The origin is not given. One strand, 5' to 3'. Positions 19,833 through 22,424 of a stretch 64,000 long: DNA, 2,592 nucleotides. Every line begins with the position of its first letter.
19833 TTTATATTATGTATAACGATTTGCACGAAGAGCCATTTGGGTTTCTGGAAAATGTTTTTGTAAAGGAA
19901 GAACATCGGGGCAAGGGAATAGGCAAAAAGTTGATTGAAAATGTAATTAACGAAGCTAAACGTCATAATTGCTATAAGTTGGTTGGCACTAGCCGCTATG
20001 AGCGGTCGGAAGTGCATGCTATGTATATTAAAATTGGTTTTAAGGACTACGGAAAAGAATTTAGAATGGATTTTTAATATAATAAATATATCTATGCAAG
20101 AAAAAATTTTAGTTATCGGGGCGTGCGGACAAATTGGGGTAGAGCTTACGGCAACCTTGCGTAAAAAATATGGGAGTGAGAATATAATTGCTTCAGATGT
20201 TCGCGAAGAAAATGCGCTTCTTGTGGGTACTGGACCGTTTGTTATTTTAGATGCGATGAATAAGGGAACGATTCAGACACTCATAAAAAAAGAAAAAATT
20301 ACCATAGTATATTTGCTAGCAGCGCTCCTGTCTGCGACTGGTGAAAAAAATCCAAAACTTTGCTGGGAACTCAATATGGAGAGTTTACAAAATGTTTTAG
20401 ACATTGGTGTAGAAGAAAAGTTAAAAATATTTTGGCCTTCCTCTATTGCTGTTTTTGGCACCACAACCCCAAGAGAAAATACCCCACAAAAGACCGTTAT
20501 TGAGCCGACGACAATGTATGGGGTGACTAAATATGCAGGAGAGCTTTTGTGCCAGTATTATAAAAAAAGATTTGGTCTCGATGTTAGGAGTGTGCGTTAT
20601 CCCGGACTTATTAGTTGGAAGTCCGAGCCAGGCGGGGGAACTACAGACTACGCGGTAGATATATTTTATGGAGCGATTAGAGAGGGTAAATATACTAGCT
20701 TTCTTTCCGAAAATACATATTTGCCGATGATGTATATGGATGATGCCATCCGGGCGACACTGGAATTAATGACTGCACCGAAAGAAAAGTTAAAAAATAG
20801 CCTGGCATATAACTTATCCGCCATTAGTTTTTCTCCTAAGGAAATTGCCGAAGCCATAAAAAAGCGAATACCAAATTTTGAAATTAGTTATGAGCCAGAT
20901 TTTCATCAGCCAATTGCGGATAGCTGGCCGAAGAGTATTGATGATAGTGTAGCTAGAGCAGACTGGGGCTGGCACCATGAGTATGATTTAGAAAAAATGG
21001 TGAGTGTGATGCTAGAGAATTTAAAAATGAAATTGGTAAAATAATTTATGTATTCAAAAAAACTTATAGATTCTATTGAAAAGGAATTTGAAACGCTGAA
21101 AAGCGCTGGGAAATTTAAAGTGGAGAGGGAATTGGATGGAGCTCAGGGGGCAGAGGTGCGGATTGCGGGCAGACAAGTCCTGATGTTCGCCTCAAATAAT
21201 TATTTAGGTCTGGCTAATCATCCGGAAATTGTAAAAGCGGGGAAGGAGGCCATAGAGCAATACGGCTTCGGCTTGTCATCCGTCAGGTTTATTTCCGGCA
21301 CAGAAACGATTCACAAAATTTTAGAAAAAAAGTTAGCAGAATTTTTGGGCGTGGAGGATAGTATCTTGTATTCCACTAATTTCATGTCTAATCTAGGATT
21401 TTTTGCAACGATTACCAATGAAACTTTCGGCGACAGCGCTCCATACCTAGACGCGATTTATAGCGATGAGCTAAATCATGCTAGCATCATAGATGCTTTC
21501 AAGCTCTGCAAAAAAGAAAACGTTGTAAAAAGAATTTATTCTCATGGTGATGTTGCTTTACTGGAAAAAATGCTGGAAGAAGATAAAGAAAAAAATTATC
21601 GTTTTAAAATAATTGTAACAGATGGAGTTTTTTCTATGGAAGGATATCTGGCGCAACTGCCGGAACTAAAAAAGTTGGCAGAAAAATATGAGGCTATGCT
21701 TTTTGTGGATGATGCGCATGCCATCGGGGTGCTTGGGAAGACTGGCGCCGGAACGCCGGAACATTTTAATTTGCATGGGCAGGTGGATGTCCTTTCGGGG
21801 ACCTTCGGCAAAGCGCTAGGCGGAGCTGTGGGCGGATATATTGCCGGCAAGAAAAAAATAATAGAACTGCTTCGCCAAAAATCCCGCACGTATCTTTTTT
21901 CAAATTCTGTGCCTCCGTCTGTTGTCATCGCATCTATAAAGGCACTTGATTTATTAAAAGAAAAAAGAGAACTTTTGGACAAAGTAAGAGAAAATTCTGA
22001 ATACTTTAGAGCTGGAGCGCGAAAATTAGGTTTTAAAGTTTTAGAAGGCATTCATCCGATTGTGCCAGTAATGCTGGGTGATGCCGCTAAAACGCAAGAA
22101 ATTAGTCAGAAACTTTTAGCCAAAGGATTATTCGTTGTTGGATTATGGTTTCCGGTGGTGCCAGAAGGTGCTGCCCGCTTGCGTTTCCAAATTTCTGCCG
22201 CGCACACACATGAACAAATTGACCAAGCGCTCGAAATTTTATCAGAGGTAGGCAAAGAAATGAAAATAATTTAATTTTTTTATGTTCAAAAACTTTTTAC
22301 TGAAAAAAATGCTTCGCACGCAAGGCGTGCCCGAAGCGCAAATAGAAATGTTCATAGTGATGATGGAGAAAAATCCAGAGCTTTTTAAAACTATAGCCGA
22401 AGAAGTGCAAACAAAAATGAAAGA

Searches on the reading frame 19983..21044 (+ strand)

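Call 78: search_protein_families(library=pfam, proteins=[window:19983-21044:+], max_evalue=0.0001)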
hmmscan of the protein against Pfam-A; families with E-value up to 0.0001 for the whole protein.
window:19983-21044:+ (353 aa): 6 families
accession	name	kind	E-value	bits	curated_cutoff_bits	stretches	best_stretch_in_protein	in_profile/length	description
PF01370.27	Epimerase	-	4.9e-25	88.8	20.9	1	42-277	1-238/240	NAD dependent epimerase/dehydratase family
PF16363.11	GDP_Man_Dehyd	-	2.9e-14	53.7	27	1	43-205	1-179/332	GDP-mannose 4,6 dehydratase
PF04321.23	RmlD_sub_bind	-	2e-11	43.9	27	1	41-196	2-142/287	RmlD substrate binding domain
PF07993.18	NAD_binding_4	-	2.4e-07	30.6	20.1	1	95-257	80-256/258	Male sterility protein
PF02719.21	Polysacc_synt_2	-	4.4e-06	26.5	20.2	1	42-206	1-168/293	Polysaccharide biosynthesis protein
PF01073.25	3Beta_HSD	-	1.7e-05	24.4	22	1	43-163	1-128/280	3-beta hydroxysteroid dehydrogenase/isomerase family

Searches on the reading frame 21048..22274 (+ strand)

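Call 78: search_protein_families(library=pfam, proteins=[window:21048-22274:+], max_evalue=0.0001)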
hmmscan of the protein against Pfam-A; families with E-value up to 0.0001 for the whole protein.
window:21048-22274:+ (408 aa): 1 family
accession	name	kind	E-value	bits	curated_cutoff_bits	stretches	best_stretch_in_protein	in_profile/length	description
PF00155.27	Aminotran_1_2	-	2.6e-54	185.2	19.7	1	43-397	2-360/361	Aminotransferase class I and II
